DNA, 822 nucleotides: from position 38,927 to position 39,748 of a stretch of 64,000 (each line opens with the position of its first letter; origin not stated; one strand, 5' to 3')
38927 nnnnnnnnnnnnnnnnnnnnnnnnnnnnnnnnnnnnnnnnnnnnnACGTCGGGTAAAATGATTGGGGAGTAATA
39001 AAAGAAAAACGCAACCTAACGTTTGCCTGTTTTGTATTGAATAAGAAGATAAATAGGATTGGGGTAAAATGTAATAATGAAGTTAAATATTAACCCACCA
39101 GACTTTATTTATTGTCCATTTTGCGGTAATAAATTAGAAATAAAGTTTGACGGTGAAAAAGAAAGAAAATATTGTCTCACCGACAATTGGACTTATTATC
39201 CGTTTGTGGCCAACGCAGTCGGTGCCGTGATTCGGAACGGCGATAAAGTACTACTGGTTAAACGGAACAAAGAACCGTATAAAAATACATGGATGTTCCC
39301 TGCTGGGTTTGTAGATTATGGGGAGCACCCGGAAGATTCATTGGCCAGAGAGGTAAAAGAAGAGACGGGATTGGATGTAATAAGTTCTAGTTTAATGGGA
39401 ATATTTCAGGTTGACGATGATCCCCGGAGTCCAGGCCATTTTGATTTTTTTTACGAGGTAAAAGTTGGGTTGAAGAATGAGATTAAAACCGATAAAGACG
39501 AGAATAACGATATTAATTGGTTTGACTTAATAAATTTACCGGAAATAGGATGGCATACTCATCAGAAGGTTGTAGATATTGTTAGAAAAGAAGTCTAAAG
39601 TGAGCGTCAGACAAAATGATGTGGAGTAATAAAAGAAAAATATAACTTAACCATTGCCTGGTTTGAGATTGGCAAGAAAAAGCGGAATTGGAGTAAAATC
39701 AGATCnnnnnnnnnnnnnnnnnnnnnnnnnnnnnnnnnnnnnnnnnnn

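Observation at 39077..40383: NudC-like zinc-ribbon NUDIX directly followed by a Tgs1-like (Methyltransf_15-like) methyltransferase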

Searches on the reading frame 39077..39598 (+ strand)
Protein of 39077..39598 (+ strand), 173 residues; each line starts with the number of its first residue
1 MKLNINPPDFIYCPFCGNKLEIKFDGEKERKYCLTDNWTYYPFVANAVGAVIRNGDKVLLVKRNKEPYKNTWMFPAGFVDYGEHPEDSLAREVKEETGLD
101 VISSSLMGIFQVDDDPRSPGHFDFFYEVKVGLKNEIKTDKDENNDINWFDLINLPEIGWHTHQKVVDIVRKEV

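Call 3: search_protein_families(library=pfam, proteins=[window:39077-39598:+], max_evalue=0.01)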
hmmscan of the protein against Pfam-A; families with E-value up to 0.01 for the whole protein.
window:39077-39598:+ (173 aa): 2 families
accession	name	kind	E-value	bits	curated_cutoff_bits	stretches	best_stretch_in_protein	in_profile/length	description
PF00293.34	NUDIX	-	6.3e-22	78.5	21.1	1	46-165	4-130/134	NUDIX domain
PF14815.12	NUDIX_4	-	0.00021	21.5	35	1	50-102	3-54/113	NUDIX domain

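Call 4: search_protein_families(library=ncbifam, proteins=[window:39077-39598:+], max_evalue=0.01)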
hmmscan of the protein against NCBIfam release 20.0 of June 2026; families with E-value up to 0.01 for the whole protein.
window:39077-39598:+ (173 aa): 26 families (the best 25 are shown)
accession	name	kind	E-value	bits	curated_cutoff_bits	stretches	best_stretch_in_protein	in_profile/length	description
NF001299.0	PRK00241.1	equivalog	1.5e-15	57.4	158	1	12-157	104-241/263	NAD(+) diphosphatase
NF003788.0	PRK05379.1-5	equivalog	7e-11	42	354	1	41-139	209-315/351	bifunctional nicotinamide-nucleotide adenylyltransferase/Nudix hydroxylase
NF006530.0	PRK08999.1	equivalog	3.3e-10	39.5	245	1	45-105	7-68/315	Nudix family hydrolase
NF003787.0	PRK05379.1-4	equivalog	3.4e-10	39.4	449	1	39-110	202-273/346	bifunctional nicotinamide-nucleotide adenylyltransferase/Nudix hydroxylase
NF008044.0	PRK10776.1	equivalog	1.8e-09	37.6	148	1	47-113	7-74/130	8-oxo-dGTP diphosphatase MutT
TIGR00586.1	mutt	equivalog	2.1e-09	37.5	97.9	1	47-113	8-75/129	8-oxo-dGTP diphosphatase MutT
NF003786.0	PRK05379.1-2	equivalog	4.6e-09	35.9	397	1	39-111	212-284/354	bifunctional nicotinamide-nucleotide adenylyltransferase/Nudix hydroxylase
NF041652.1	Nud_hyd_Dein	equivalog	2.2e-08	34.5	200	1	41-104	9-77/152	Nudix hydrolase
NF001937.0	PRK00714.1-4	equivalog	2.9e-07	30.3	139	1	47-102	10-63/161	RNA pyrophosphohydrolase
NF001936.0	PRK00714.1-3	equivalog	4.1e-07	30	118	1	54-102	21-67/155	RNA pyrophosphohydrolase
NF007834.0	PRK10546.1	equivalog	6.6e-07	29.2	156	1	46-106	5-66/135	pyrimidine (deoxy)nucleoside triphosphate diphosphatase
NF003791.0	PRK05379.2-3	equivalog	6.9e-07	28.8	409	1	40-109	195-266/340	bifunctional nicotinamide-nucleotide adenylyltransferase/Nudix hydroxylase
NF001938.0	PRK00714.1-5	equivalog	1.1e-06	28.2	116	1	47-102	15-77/172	RNA pyrophosphohydrolase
NF003785.0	PRK05379.1-1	equivalog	1.2e-06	27.9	418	1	37-104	193-262/347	bifunctional nicotinamide-nucleotide adenylyltransferase/Nudix hydroxylase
NF001935.0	PRK00714.1-2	equivalog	1.4e-06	27.9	259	1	48-101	11-62/183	RNA pyrophosphohydrolase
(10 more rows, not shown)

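Call 9: search_solved_structures(query=window:39077-39598:+, max_evalue=0.01, show_alignments=3)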
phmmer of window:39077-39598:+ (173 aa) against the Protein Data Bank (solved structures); distinct sequences matched with E-value up to 0.01: 98 (the best 60 are shown).
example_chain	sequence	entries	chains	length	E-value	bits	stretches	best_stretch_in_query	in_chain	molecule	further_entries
2fml_A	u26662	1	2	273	2.2e-11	47.3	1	57-152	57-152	MutT/nudix family protein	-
6fl4_A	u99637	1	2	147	1.9e-09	41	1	47-156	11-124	Nudix hydrolase 1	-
5gp0_E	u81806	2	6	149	1.9e-09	41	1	47-156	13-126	Nudix hydrolase 1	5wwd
6dby_A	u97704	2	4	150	2e-09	40.9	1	47-156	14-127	Nudix hydrolase 1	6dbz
4dyw_A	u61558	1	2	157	5.7e-09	39.4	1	49-162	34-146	MutT/NUDIX family protein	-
5wy6_E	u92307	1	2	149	1.3e-08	38.2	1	47-156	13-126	Nudix hydrolase 1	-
3id9_A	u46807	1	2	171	1.5e-08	38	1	49-161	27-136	MutT/NUDIX family protein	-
5iw4_A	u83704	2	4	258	5.1e-08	36.3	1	11-103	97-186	NADH pyrophosphatase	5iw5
1vk6_A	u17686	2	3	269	5.7e-08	36.2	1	11-103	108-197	NADH pyrophosphatase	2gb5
2yyh_A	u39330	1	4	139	6.5e-08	36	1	57-118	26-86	8-OXO-dGTPase domain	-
3q1p_A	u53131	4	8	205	6.6e-08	36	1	46-157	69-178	Phosphohydrolase (MutT/nudix family protein)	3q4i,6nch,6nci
6scx_A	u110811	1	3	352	6.6e-08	36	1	10-150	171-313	Peroxisomal NADH pyrophosphatase NUDT12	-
5isy_A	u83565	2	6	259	1.4e-07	34.9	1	11-103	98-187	NADH pyrophosphatase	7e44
6o3p_A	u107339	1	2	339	1.5e-07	34.8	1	10-151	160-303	Peroxisomal NADH pyrophosphatase NUDT12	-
5x1x_A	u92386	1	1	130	2.2e-07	34.3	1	44-160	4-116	Mutator mutT protein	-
3cng_A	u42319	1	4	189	6.6e-07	32.7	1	12-110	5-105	NUDIX hydrolase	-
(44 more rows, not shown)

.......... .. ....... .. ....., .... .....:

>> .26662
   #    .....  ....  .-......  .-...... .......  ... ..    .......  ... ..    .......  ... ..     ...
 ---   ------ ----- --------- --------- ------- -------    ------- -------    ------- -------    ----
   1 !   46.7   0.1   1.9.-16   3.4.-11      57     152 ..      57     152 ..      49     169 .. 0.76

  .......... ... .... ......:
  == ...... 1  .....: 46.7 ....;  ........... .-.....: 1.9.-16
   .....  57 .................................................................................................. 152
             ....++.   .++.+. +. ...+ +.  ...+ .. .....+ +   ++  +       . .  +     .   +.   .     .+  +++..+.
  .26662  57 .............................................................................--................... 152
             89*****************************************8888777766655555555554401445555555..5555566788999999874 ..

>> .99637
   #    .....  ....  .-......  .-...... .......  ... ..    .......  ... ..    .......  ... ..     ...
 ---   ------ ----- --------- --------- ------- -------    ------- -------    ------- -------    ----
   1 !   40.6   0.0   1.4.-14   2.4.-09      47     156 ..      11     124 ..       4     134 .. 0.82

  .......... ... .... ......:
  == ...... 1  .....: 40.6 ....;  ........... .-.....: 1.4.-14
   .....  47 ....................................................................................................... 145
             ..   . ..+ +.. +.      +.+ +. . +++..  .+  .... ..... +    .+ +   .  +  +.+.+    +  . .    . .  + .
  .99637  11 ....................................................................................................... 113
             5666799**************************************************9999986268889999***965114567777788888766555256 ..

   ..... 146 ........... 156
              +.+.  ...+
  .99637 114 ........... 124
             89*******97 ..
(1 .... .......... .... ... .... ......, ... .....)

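Call 11: find_homologous_proteins(query=window:39077-39598:+, max_evalue=0.00001)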
Query window:39077-39598:+ (173 aa): 287 proteins with E <= 0.00001 among 499 candidates; the best 120 are listed.
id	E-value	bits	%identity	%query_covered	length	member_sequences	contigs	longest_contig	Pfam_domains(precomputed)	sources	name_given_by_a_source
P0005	4.3e-117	407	100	100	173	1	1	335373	PF00293.35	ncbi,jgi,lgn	ncbi:MAG: NUDIX hydrolase [Candidatus Shapirobacteria bacterium]|jgi:ADP-ribose pyrophosphatase YjhB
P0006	4.0e-68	247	59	99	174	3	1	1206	PF14803.12,PF00293.35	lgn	-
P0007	2.2e-66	241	62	97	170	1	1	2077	PF00293.35,PF14815.13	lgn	-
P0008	5.9e-66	240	59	99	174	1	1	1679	PF14803.12,PF00293.35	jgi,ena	-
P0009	7.1e-66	240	59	98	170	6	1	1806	PF14803.12,PF00293.35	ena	-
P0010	2.3e-65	238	62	94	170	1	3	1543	PF00293.35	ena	-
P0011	9.3e-65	236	57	97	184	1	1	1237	PF14803.12,PF00293.35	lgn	-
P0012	1.1e-64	236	59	92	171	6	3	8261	PF00293.35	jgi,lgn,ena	-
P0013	4.9e-64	234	59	98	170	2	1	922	PF14803.12,PF00293.35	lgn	-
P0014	6.0e-64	233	58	96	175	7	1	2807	PF00293.35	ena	-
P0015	1.2e-62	229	56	98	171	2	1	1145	PF14803.12,PF00293.35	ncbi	-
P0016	1.9e-62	229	57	97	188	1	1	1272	PF14803.12,PF00293.35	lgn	-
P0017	2.0e-62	228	57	96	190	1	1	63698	PF14803.12,PF00293.35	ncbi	-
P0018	2.5e-62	228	55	98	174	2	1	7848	PF14803.12,PF00293.35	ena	-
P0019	3.3e-62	228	59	97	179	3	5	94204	PF00293.35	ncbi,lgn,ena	-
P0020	4.3e-62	227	55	98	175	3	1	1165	PF14803.12,PF00293.35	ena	-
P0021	1.1e-61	226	58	98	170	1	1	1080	PF14803.12,PF00293.35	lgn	-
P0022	1.1e-61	226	56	98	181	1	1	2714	PF14803.12,PF00293.35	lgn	-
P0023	1.1e-61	226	56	99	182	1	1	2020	PF14803.12,PF00293.35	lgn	-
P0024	1.9e-61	225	56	98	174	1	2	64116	PF14803.12,PF00293.35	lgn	-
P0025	2.3e-61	225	59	95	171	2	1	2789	PF00293.35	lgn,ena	-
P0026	2.5e-61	225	56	98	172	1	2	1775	PF00293.35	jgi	-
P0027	2.9e-61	225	57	96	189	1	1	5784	PF00293.35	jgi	jgi:mutator protein MutT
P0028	3.2e-61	225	60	93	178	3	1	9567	PF00293.35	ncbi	-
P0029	3.2e-61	225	58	99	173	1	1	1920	PF14803.12,PF00293.35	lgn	-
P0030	4.3e-61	224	57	97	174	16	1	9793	PF14803.12,PF00293.35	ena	-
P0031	6.0e-61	224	55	99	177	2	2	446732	PF14803.12,PF00293.35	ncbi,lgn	-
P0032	8.4e-61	223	57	98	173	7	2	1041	PF14803.12,PF00293.35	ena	-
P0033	1.1e-60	223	60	95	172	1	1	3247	PF00293.35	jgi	jgi:ADP-ribose pyrophosphatase YjhB (NUDIX family)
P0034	1.4e-60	222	58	99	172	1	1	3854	PF00293.35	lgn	-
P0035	1.5e-60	222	56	98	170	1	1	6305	PF00293.35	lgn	-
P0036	1.6e-60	222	58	96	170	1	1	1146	PF00293.35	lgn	-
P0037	2.3e-60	222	57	95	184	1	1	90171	PF00293.35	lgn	-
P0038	2.3e-60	222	58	99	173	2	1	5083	PF14803.12,PF00293.35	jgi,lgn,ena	-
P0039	2.8e-60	221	56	98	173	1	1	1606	PF00293.35,PF14815.13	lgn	-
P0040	3.0e-60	221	56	98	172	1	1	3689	PF00293.35,PF14815.13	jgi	jgi:mutator protein MutT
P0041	4.1e-60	221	57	98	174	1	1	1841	PF00293.35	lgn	-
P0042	5.1e-60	221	56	97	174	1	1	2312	PF00293.35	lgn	-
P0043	7.5e-60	220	55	98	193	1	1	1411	PF14803.12,PF00293.35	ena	-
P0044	1.7e-59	219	54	98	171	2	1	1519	PF00293.35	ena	-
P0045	1.8e-59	219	56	98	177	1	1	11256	PF00293.35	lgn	-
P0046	2.5e-59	218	59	93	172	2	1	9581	PF14803.12,PF00293.35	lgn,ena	-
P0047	2.8e-59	218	54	98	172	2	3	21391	PF14803.12,PF00293.35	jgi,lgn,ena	-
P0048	3.9e-59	218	55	98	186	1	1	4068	PF14803.12,PF00293.35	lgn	-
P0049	1.6e-58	216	59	98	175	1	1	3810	PF00293.35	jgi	jgi:8-oxo-dGTP diphosphatase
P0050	2.0e-58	215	57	95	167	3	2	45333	PF14803.12,PF00293.35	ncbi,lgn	-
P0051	2.3e-58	215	56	95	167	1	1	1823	PF00293.35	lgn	-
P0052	2.5e-58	215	56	95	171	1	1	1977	PF00293.35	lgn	-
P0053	3.1e-58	215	45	99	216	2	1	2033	PF14803.12,PF00293.35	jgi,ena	-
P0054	3.1e-58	215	56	97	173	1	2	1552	PF14803.12,PF00293.35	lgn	-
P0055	6.2e-58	214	56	97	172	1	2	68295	PF00293.35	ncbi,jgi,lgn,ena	-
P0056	7.0e-58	214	56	98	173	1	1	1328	PF14803.12,PF00293.35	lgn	-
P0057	8.7e-58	213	59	94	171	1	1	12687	PF14803.12,PF00293.35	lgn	-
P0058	9.5e-58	213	54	98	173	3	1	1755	PF00293.35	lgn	-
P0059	1.0e-57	213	54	97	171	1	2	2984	PF00293.35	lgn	-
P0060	1.1e-57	213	54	98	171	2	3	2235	PF00293.35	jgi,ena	-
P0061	1.5e-57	213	55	97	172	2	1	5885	PF14803.12,PF00293.35,PF14815.13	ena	-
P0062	1.7e-57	212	56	97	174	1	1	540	PF22327.3,PF00293.35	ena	-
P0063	2.5e-57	212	54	98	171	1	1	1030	PF00293.35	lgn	-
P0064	2.7e-57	212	57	97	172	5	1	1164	PF00293.35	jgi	jgi:ADP-ribose pyrophosphatase YjhB (NUDIX family)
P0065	4.2e-57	211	56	95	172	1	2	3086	PF14803.12,PF00293.35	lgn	-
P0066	5.1e-57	211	53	97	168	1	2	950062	PF00293.35,PF14815.13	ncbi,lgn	-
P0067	6.0e-57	211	56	95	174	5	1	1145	PF00293.35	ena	-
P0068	6.1e-57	211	55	94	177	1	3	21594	PF14803.12,PF00293.35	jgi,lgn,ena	-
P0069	2.6e-56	209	53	97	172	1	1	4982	PF00293.35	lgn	-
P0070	2.8e-56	208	51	98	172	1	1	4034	PF00293.35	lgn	-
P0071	2.8e-56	208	56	93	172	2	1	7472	PF14803.12,PF00293.35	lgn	-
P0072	2.8e-56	208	52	96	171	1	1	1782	PF00293.35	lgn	-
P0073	6.4e-56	207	53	98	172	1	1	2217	PF14803.12,PF00293.35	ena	-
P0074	7.6e-56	207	54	98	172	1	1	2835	PF00293.35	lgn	-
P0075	8.0e-56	207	54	95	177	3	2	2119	PF14803.12,PF00293.35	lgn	-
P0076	8.7e-56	207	52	98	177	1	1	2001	PF00293.35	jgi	jgi:ADP-ribose pyrophosphatase YjhB (NUDIX family)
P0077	1.1e-55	206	55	98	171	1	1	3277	PF00293.35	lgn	-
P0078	1.4e-55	206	54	95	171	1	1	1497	PF00293.35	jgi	jgi:mutator protein MutT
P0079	2.6e-55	205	54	95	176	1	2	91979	PF00293.35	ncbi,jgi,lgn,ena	-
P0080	3.1e-55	205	51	98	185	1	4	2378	PF14803.12,PF00293.35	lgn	-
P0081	3.5e-55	205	55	95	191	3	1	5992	PF00293.35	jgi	-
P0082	3.6e-55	205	53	98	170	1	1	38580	PF00293.35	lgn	-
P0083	4.7e-55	204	52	97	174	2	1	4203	PF14803.12,PF00293.35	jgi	-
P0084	8.6e-55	204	54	98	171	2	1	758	PF00293.35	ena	-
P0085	8.9e-55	204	51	99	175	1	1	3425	PF00293.35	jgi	jgi:8-oxo-dGTP diphosphatase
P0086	1.2e-54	203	53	100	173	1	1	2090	PF00293.35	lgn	-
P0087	1.5e-54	203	54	97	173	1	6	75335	PF14803.12,PF00293.35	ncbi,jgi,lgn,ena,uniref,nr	ncbi:hypothetical protein A2115_01385 [Candidatus Woesebacteria bacterium GWA1_41_8]|uniref:Nudix hy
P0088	1.6e-54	203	51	97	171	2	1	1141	PF14803.12,PF00293.35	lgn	-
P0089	2.0e-54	202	51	98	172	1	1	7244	PF00293.35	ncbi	-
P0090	2.8e-54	202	57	81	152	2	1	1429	PF00293.35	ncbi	-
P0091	3.0e-54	202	55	97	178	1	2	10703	PF00293.35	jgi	jgi:ADP-ribose pyrophosphatase YjhB (NUDIX family)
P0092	4.2e-54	201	51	97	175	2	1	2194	PF14803.12,PF00293.35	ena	-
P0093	5.6e-54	201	52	98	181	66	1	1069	PF14803.12,PF00293.35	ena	-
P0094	6.2e-54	201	55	94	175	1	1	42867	PF00293.35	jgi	-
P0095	8.0e-54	200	53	97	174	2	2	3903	PF00293.35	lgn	-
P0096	8.6e-54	200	54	92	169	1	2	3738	PF14803.12,PF00293.35,PF14815.13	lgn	-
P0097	1.3e-53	200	51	98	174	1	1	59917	PF00293.35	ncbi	-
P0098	1.4e-53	200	50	97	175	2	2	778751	PF14803.12,PF00293.35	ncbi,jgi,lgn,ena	ncbi:MAG: NUDIX hydrolase [Patescibacteria group bacterium]|jgi:ADP-ribose pyrophosphatase YjhB (NUD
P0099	1.7e-53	199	52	97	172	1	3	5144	PF00293.35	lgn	-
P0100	1.8e-53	199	54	97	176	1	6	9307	PF00293.35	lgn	-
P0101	3.3e-53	198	52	93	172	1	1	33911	PF00293.35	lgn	-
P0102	4.4e-53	198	52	95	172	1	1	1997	PF14803.12,PF00293.35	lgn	-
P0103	5.4e-53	198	51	98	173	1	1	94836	PF00293.35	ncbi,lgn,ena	-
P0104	5.6e-53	198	53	95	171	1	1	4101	PF14803.12,PF00293.35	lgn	-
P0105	1.1e-52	197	52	98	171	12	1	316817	PF00293.35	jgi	jgi:mutator protein MutT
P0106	6.0e-52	194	51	99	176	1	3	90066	PF00293.35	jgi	jgi:8-oxo-dGTP diphosphatase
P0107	8.8e-52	194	52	95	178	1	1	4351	PF00293.35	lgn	-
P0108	1.5e-51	193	51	94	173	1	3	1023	PF00293.35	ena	-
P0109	1.7e-51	193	55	93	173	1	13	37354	PF14803.12,PF00293.35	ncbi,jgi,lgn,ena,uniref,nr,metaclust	ncbi:hypothetical protein A2115_01220 [Candidatus Woesebacteria bacterium GWA1_41_8]|jgi:ADP-ribose 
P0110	6.3e-51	191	49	96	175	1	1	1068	PF00293.35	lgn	-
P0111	1.1e-50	190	49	97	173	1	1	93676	PF00293.35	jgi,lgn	jgi:8-oxo-dGTP diphosphatase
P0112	1.3e-50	190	50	97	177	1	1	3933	PF14803.12,PF00293.35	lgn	-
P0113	4.2e-50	188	49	99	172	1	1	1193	PF00293.35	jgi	jgi:8-oxo-dGTP diphosphatase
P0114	5.4e-50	188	48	94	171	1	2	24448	PF00293.35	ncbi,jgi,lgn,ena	-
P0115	8.3e-50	187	54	90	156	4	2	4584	PF00293.35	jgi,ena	-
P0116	2.7e-49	186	61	82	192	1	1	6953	PF00293.35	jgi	jgi:ADP-ribose pyrophosphatase YjhB (NUDIX family)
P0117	6.9e-49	184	51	95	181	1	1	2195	PF00293.35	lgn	-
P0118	1.0e-48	184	58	82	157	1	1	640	PF00293.35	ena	-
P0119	3.0e-48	182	51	93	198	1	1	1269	PF00293.35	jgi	jgi:ADP-ribose pyrophosphatase YjhB (NUDIX family)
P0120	4.2e-47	179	53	85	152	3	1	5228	PF00293.35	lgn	-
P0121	6.8e-47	178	48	97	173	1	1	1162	PF14803.12,PF00293.35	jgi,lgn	-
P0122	9.3e-47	177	52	87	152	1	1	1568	PF00293.35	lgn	-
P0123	2.4e-46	176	49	98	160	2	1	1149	PF00293.35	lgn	-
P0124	4.3e-46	175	54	88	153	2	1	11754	PF00293.35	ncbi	-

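Call 19: find_encoding_contigs(protein=P0019, flank=4000, max_places=3)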
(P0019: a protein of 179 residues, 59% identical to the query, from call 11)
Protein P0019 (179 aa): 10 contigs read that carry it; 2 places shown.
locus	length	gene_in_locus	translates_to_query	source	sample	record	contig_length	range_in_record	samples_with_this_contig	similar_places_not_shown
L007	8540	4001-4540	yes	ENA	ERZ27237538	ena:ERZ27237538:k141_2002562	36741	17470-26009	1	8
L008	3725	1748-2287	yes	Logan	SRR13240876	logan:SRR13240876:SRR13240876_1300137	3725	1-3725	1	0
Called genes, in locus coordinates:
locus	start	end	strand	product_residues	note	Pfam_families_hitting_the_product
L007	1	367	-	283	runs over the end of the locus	PF13292:DXP_synthase_N, PF00456:Transketolase_N, PF09364:XFP_N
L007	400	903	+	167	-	PF04542:Sigma70_r2, PF08281:Sigma70_r4_2 (weak)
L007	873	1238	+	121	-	-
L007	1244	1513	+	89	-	-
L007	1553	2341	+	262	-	PF03372:Exo_endo_phos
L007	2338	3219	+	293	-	PF04055:Radical_SAM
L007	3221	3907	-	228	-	-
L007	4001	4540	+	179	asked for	PF00293:NUDIX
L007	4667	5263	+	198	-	PF03848:TehB, PF05148:Methyltransf_8 (weak), PF13489:Methyltransf_23, PF13649:Methyltransf_25, PF13847:Methyltransf_31, PF08241:Methyltransf_11, PF08242:Methyltransf_12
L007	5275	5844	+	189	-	PF03167:UDG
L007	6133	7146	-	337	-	PF06271:RDD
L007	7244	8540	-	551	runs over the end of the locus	PF00118:Cpn60_TCP1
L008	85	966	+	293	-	PF04055:Radical_SAM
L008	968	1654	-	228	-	-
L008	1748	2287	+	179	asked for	PF00293:NUDIX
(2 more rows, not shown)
